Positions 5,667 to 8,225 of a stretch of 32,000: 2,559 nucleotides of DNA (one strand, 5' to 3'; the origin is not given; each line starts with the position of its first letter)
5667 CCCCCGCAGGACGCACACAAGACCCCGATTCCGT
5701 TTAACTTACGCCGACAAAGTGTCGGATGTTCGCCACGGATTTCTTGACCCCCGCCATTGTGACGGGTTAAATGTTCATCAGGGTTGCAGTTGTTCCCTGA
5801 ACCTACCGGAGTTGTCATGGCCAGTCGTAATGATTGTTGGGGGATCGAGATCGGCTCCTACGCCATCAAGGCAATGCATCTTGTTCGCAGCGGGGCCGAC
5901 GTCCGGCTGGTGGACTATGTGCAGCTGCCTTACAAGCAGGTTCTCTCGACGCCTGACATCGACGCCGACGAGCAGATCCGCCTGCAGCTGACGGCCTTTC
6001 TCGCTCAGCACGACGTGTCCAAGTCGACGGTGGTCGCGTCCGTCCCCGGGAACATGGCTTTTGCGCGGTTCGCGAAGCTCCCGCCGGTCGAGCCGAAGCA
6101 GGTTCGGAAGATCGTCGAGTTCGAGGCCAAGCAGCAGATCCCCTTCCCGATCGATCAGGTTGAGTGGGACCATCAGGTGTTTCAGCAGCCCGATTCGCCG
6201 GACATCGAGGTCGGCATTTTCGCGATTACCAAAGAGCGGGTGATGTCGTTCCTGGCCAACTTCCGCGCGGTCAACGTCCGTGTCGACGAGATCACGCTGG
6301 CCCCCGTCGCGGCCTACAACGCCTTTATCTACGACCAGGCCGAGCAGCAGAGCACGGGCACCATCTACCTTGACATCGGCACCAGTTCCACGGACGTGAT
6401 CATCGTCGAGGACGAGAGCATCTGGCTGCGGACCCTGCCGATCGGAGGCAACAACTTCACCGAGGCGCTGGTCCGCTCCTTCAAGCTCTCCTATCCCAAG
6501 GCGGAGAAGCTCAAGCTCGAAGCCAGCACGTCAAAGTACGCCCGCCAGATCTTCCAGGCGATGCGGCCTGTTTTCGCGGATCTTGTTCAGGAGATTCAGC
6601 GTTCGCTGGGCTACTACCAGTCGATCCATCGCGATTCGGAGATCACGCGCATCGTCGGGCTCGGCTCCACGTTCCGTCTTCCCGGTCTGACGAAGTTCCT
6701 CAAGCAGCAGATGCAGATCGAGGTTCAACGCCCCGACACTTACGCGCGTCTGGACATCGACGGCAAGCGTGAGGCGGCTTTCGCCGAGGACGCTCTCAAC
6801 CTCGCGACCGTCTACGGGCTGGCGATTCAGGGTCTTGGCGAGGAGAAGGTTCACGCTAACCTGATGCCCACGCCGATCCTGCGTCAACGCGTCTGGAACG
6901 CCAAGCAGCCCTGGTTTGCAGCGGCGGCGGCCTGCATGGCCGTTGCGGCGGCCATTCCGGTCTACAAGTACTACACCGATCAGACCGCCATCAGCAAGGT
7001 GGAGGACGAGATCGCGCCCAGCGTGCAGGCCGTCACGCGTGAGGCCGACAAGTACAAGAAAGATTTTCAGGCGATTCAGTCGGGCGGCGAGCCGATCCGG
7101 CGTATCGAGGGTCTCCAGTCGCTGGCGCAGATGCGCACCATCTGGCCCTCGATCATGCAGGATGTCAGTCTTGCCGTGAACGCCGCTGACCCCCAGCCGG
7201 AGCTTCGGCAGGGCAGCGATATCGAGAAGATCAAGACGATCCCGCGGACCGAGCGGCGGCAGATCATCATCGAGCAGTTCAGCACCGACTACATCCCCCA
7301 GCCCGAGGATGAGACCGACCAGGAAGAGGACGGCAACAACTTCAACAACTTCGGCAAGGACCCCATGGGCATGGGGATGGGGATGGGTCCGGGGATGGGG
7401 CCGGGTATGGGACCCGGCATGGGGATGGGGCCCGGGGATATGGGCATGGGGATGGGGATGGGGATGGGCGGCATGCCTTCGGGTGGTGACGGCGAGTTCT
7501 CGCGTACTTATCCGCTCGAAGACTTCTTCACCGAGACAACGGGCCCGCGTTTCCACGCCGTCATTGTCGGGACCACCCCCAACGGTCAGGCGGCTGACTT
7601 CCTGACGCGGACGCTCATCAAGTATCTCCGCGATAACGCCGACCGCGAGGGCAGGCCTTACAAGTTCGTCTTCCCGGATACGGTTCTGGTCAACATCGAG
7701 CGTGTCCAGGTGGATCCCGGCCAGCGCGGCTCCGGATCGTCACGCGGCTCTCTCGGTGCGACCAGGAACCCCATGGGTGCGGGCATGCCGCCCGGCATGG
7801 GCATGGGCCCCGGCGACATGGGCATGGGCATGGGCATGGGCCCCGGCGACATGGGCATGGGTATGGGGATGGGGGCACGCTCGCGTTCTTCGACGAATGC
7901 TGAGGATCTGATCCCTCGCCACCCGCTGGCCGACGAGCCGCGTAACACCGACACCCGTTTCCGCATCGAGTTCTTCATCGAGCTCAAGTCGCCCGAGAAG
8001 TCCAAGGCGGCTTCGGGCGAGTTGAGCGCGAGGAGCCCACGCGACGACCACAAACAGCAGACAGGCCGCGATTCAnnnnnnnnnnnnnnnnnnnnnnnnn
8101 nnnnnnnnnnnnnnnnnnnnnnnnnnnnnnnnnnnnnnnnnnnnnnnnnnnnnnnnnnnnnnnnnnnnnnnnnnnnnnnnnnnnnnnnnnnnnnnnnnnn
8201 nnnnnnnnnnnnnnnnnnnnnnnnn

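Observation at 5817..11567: Orphan PilM-PilN fusion heading a three-gene envelope module with periplasmic Met/Gly/Pro tracts and no pilus or secretion partners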

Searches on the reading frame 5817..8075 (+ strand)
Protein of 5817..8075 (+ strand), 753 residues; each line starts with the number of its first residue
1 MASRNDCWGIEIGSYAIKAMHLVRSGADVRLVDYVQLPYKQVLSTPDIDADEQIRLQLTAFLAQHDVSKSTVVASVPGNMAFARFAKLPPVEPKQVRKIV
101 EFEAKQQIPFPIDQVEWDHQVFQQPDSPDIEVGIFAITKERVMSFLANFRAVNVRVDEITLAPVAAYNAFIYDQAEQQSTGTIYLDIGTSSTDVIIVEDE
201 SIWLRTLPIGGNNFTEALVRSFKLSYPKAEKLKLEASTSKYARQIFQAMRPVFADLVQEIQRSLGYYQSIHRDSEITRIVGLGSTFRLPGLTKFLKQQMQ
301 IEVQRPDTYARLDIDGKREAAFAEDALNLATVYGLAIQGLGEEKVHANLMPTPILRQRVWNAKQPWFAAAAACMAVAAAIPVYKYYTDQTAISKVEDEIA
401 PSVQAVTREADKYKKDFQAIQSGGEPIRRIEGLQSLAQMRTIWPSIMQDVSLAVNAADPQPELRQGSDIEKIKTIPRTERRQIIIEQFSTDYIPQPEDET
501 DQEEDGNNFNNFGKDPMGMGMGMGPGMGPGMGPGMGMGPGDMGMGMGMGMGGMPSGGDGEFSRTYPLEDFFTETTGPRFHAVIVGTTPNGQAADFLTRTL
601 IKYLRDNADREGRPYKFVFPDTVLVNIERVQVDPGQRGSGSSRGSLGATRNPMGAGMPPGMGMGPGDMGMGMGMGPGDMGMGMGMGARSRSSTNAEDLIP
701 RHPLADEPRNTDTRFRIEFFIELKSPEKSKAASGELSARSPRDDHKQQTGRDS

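Call 4: search_protein_families(library=pfam, proteins=[window:5817-8075:+], max_evalue=1)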
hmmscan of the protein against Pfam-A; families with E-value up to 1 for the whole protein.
window:5817-8075:+ (753 aa): 5 families
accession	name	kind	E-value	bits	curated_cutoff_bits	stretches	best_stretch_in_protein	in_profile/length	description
PF11104.14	PilM_2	-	3.9e-34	118.5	27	1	9-338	1-338/340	Type IV pilus assembly protein PilM;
PF14450.12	FtsA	-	9.3e-11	42.6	31.8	1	184-306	2-112/127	Cell division protein FtsA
PF06723.19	MreB_Mbl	-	0.0027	17.1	27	1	177-226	142-192/327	MreB/Mbl protein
PF05134.19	T2SSL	-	0.022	14.6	25.5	1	69-159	46-131/231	Type II secretion system (T2SS), protein L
PF02541.22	Ppx-GppA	-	0.075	12.9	27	1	180-233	111-166/285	Ppx/GppA phosphatase family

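Call 5: search_protein_families(library=ncbifam, proteins=[window:5817-8075:+], max_evalue=1)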
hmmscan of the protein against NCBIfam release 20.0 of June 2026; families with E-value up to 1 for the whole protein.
window:5817-8075:+ (753 aa): 7 families
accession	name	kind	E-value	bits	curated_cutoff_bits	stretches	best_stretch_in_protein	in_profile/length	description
NF045709.1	Amuc_1101_fam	equivalog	3.9e-69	234.1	650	1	1-454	1-461/608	Amuc_1101 family PilM-like pilus complex protein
TIGR01175.1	pilM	subfamily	1.8e-46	158.7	133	1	4-339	2-347/348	type IV pilus assembly protein PilM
TIGR01174.1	ftsA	equivalog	7.1e-11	41.8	175.85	1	137-239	155-256/371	cell division protein FtsA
NF011660.0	PRK15080.1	equivalog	2.9e-07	30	182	1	184-307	145-259/277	ethanolamine utilization protein EutJ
TIGR02529.1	EutJ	subfamily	0.0002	20.9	152.1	1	183-307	111-226/239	ethanolamine utilization protein EutJ family protein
TIGR01709.2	typeII_sec_gspL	equivalog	0.00049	19.3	65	1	59-163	40-140/392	type II secretion system protein GspL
TIGR03706.1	exo_poly_only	exception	0.0069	15.7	307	1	174-237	120-183/300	exopolyphosphatase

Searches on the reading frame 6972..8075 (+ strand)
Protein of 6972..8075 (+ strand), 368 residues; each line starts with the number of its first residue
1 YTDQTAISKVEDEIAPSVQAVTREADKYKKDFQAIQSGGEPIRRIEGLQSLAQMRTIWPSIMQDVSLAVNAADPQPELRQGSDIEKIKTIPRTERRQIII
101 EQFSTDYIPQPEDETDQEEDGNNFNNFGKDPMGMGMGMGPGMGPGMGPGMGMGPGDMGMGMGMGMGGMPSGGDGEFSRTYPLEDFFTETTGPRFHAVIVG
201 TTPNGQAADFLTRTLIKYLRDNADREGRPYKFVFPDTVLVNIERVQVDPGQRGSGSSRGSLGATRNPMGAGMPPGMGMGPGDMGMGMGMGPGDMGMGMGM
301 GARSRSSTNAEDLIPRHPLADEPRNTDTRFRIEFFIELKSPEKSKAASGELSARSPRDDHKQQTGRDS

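Call 92: search_solved_structures(query=A4, max_evalue=10)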
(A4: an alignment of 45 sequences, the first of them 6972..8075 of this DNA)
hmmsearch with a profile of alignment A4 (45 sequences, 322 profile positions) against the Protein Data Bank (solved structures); distinct sequences matched with E-value up to 10: 4.
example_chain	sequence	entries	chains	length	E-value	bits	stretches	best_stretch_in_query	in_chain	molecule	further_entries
5vo5_A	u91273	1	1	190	0.22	14.2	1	187-248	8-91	Coiled-coil and C2 domain-containing protein 1-like,GH13992p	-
1ud0_A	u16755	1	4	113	0.81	12.3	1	166-236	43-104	70 kDa heat-shock-like protein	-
9dbd_A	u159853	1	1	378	5.7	9.5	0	193-240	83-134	Tet4 Variant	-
9dbf_A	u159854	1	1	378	5.7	9.5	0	193-240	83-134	Tet4 Variant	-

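Call 93: search_protein_families(library=pfam, alignment_id=A4, max_evalue=5)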
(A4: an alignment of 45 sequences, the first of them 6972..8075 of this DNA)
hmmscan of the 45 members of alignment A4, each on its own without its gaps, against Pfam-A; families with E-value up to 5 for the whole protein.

A. member 1, window:6972-8075:+ (368 aa): 1 family
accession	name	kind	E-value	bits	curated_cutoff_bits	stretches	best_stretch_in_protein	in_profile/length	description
PF16208.10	Keratin_2_head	-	2.4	8.7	28.2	1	133-172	72-120/161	Keratin type II head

B. families by the number of members that match (of 45 scanned): 20 families
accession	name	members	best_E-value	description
PF16208.10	Keratin_2_head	6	0.031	Keratin type II head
PF08430.17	Forkhead_N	3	0.0084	Forkhead N-terminal region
PF18363.6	PI_PP_I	3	0.054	Phosphoinositide phosphatase insertion domain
PF05642.16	Sporozoite_P67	1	0.0021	Sporozoite P67 surface antigen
PF07996.16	T4SS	1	0.0029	Type IV secretion system proteins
PF25179.1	LMF1_C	1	0.0029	Lipase maturation factor C-terminal domain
PF06403.16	Lamprin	1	0.006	Lamprin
PF10360.14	DUF2433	1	0.011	Protein of unknown function (DUF2433)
PF07172.16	GRP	1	0.018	Glycine rich protein family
PF21784.3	Bflower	1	0.053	4-fold beta flower protein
PF16925.10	TetR_C_13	1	0.072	Tetracyclin repressor-like, C-terminal domain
PF08137.17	DVL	1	0.079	DVL family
PF05397.17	Med15_fungi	1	0.12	Mediator complex subunit 15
PF24940.1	Fn3_Dep-1_5th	1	0.15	Dep-1 fifth Fn3-like domain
PF17720.7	RLIG1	1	0.16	RNA ligase 1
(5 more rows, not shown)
